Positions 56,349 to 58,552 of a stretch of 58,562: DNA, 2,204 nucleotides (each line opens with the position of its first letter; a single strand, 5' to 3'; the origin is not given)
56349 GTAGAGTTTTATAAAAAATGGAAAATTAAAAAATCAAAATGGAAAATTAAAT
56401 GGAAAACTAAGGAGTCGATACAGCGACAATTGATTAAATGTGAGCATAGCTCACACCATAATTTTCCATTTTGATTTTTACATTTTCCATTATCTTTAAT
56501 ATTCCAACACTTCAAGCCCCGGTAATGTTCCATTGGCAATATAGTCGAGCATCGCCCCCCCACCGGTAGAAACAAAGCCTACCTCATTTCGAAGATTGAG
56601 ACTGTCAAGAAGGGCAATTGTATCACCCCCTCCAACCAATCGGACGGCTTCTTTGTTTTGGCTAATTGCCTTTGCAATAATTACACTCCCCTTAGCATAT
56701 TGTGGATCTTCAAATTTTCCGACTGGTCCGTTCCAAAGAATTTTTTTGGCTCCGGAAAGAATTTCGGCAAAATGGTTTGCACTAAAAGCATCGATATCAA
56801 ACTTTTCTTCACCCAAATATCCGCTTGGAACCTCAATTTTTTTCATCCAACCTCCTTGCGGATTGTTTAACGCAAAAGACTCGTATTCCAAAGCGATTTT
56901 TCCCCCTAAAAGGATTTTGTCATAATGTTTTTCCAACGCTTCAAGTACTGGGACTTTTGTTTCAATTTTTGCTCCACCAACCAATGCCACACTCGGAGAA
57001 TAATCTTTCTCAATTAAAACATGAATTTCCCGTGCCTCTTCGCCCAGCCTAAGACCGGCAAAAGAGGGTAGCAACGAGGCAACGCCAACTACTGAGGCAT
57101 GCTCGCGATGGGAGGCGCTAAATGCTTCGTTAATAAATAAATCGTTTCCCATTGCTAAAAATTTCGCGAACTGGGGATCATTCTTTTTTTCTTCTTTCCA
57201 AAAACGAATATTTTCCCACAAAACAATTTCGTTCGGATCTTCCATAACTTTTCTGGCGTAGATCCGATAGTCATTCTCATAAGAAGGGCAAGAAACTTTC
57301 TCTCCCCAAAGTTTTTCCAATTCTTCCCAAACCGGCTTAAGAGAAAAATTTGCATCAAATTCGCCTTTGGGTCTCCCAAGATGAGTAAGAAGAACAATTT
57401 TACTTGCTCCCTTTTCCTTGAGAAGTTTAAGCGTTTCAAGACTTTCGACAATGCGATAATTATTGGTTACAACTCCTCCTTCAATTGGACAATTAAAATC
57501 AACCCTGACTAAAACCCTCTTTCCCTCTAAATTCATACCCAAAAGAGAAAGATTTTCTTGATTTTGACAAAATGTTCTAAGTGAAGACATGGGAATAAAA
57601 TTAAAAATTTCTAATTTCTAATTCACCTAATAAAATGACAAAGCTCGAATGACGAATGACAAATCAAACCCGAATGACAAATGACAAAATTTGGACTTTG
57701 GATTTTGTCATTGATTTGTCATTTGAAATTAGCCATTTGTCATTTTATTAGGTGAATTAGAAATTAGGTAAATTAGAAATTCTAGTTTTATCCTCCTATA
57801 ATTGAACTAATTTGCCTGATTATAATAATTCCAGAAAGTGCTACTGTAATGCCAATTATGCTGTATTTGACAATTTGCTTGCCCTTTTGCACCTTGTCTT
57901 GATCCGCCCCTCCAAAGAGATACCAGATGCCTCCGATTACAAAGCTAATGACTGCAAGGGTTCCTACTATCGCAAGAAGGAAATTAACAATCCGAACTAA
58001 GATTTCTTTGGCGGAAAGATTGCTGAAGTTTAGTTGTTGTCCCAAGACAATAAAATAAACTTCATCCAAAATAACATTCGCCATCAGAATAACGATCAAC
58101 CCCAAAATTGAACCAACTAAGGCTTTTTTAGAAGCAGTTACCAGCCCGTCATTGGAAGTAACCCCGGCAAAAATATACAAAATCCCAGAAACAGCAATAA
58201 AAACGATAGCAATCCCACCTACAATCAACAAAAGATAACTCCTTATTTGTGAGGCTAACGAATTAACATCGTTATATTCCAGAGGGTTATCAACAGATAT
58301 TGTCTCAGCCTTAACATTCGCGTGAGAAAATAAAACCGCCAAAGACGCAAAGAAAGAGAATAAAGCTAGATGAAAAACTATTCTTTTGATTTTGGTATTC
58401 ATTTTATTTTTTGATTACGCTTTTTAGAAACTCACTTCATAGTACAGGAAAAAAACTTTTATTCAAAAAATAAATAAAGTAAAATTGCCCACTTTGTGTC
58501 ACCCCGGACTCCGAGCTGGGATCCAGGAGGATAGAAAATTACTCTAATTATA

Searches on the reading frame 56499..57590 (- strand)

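Call 74: search_protein_families(library=pfam, proteins=[window:56499-57590:-], max_evalue=0.0001)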
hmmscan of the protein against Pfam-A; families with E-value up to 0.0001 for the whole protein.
window:56499-57590:- (364 aa): 1 family
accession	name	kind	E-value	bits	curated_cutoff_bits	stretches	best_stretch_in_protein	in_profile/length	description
PF00162.24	PGK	-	4.7e-92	309.4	27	2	19-235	4-219/379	Phosphoglycerate kinase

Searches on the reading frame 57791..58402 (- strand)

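Call 74: search_protein_families(library=pfam, proteins=[window:57791-58402:-], max_evalue=0.0001)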
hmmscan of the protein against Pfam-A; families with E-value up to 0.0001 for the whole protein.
window:57791-58402:- (204 aa): 2 families
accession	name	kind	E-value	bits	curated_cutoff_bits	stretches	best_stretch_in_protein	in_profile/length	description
PF18895.5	T4SS_pilin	-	8.4e-17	61.4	26.6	2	47-112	6-68/71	Type IV secretion system pilin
PF04956.18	TrbC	-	1.4e-08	35.3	27.9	1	13-113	11-96/98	TrbC/VIRB2 pilin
